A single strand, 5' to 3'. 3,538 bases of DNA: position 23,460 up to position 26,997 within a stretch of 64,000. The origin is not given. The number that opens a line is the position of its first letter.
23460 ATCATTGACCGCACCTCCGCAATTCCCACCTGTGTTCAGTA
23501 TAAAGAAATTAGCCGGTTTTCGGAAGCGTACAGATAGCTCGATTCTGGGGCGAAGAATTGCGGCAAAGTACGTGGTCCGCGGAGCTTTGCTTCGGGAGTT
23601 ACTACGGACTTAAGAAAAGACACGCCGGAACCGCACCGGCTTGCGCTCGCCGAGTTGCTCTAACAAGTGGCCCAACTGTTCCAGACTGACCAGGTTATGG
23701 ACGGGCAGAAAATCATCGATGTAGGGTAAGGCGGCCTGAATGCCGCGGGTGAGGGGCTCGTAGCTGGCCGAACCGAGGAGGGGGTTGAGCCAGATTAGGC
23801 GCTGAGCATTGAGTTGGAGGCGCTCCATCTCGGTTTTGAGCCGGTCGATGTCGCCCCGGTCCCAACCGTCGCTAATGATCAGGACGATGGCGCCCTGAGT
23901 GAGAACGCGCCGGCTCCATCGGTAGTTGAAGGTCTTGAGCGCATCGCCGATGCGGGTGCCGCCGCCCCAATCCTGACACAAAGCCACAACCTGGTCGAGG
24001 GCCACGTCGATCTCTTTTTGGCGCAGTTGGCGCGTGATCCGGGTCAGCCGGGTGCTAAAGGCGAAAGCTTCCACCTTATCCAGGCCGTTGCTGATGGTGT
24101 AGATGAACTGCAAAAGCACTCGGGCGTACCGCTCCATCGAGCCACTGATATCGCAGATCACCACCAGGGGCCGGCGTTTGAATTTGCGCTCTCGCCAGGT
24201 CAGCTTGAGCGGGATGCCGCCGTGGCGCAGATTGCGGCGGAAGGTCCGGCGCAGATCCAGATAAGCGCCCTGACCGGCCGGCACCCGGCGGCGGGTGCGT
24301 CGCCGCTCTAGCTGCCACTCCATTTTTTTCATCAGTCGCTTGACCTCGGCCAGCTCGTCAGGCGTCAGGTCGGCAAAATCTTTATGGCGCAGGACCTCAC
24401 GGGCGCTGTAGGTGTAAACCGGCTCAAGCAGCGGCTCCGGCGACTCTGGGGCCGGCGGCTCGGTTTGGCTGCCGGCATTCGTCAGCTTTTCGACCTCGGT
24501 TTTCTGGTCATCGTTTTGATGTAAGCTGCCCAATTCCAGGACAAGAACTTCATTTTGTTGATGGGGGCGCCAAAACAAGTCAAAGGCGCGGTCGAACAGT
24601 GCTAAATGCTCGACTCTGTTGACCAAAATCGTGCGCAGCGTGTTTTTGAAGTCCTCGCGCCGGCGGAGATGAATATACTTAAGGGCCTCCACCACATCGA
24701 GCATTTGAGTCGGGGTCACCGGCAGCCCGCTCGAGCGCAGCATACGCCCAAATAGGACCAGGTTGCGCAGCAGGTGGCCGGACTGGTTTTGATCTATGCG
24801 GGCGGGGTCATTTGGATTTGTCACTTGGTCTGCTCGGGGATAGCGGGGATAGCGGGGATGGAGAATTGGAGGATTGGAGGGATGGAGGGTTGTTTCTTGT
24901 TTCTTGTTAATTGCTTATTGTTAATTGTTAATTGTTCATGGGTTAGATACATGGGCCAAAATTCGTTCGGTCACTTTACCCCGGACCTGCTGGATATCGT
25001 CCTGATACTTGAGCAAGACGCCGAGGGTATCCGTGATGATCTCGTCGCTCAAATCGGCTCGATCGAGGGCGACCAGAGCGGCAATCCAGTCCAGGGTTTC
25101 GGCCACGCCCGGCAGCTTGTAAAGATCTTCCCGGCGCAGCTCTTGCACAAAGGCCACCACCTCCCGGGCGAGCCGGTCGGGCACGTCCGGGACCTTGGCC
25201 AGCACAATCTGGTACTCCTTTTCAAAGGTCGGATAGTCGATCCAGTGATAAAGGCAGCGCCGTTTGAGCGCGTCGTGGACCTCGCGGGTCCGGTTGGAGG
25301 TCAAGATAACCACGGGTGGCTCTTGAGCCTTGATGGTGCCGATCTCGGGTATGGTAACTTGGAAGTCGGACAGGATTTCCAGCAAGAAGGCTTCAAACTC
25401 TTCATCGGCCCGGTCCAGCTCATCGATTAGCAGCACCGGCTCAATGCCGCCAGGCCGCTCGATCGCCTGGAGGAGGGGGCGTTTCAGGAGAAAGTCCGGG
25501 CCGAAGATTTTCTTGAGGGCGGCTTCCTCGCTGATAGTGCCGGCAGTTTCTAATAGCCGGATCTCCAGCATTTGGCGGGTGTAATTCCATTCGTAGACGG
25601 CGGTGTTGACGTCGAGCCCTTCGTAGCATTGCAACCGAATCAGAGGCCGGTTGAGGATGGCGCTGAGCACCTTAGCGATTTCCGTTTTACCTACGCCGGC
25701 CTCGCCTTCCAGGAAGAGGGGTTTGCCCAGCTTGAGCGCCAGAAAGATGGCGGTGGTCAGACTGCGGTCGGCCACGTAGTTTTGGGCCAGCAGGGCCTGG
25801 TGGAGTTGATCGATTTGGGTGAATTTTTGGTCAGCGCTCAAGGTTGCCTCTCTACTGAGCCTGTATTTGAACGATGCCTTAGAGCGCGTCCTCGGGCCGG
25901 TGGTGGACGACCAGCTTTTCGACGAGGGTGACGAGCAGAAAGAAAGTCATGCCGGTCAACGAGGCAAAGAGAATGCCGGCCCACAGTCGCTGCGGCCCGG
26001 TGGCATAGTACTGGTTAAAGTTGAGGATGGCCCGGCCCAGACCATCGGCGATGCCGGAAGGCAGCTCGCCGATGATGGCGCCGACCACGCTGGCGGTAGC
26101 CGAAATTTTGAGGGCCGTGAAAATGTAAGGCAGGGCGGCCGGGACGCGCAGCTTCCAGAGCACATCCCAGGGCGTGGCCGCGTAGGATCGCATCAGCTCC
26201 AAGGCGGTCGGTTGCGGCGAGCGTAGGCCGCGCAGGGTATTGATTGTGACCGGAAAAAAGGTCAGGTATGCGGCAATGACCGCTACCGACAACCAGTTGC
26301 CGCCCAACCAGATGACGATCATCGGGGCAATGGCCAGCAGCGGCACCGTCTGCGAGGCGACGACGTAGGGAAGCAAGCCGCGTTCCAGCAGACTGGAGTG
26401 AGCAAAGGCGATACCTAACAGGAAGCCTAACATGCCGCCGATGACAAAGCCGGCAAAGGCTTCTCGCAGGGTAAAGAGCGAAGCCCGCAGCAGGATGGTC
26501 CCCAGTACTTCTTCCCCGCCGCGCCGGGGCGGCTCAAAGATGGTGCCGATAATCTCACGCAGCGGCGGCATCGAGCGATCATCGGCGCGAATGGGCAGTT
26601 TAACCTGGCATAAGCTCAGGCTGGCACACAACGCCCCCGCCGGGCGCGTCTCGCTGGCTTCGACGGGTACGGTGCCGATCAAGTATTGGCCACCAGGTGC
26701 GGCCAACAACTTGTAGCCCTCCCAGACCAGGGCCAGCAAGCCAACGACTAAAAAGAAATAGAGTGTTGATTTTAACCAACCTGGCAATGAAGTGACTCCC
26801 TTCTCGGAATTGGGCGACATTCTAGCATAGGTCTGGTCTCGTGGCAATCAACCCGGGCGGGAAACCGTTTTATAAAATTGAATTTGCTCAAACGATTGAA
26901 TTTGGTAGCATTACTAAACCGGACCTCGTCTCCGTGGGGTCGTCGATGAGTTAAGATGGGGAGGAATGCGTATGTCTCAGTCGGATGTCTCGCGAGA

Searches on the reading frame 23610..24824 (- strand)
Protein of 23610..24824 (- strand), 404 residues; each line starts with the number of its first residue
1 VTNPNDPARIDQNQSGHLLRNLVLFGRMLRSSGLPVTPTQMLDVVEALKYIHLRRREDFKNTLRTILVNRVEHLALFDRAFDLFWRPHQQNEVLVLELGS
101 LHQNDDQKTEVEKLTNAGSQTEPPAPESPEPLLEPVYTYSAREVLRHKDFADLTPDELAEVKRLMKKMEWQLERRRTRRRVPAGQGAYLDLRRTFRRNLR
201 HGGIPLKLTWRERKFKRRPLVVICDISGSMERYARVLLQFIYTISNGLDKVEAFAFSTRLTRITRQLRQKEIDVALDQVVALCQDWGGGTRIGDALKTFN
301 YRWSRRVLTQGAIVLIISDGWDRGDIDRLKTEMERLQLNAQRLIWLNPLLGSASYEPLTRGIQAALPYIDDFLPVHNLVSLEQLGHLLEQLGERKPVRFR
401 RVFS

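Call 44: search_protein_families(library=pfam, proteins=[window:23610-24824:-], max_evalue=0.00001)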
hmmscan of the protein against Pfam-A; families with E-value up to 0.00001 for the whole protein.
window:23610-24824:- (404 aa): 1 family
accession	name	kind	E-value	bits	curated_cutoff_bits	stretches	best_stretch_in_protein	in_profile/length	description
PF05762.20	VWA_CoxE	-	4.2e-65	219.7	26.4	1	170-380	10-221/222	VWA domain containing CoxE-like protein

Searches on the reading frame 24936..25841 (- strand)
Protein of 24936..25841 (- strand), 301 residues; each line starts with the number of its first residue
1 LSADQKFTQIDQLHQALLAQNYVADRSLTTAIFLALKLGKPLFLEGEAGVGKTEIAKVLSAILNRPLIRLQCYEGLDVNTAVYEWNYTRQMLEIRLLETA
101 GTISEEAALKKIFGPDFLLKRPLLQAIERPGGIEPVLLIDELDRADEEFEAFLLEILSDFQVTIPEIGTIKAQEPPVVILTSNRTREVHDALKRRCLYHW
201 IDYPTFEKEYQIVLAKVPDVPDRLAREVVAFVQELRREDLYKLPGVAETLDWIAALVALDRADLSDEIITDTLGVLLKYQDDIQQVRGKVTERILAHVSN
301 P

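Call 44: search_protein_families(library=pfam, proteins=[window:24936-25841:-], max_evalue=0.00001)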
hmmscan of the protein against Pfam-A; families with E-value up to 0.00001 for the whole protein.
window:24936-25841:- (301 aa): 3 families
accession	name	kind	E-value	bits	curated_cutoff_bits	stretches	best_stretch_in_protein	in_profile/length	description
PF07728.20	AAA_5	-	8.4e-12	45.7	22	1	41-196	1-139/139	AAA domain (dynein-related subfamily)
PF00004.35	AAA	-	2.4e-08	34.9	21.2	1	43-196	2-123/131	ATPase family associated with various cellular activities (AAA)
PF07726.17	AAA_3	-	1.3e-06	28.8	27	0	134-184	63-112/131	ATPase family associated with various cellular activities (AAA)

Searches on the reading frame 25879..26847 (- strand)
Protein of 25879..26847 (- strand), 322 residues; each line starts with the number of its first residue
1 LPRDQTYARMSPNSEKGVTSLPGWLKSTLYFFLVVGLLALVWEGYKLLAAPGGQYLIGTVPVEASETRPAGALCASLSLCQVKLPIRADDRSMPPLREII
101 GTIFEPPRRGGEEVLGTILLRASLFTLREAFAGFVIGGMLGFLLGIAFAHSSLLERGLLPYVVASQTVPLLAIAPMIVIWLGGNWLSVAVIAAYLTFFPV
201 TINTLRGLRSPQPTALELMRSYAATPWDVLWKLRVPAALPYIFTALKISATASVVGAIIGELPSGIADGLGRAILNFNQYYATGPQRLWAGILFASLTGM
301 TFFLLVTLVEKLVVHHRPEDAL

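Call 44: search_protein_families(library=pfam, proteins=[window:25879-26847:-], max_evalue=0.00001)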
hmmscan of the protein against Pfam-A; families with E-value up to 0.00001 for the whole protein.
window:25879-26847:- (322 aa): 1 family
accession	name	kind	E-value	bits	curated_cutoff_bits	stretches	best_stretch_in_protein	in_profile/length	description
PF00528.27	BPD_transp_1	-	3.5e-24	86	26.4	1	141-312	1-181/184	Binding-protein-dependent transport system inner membrane component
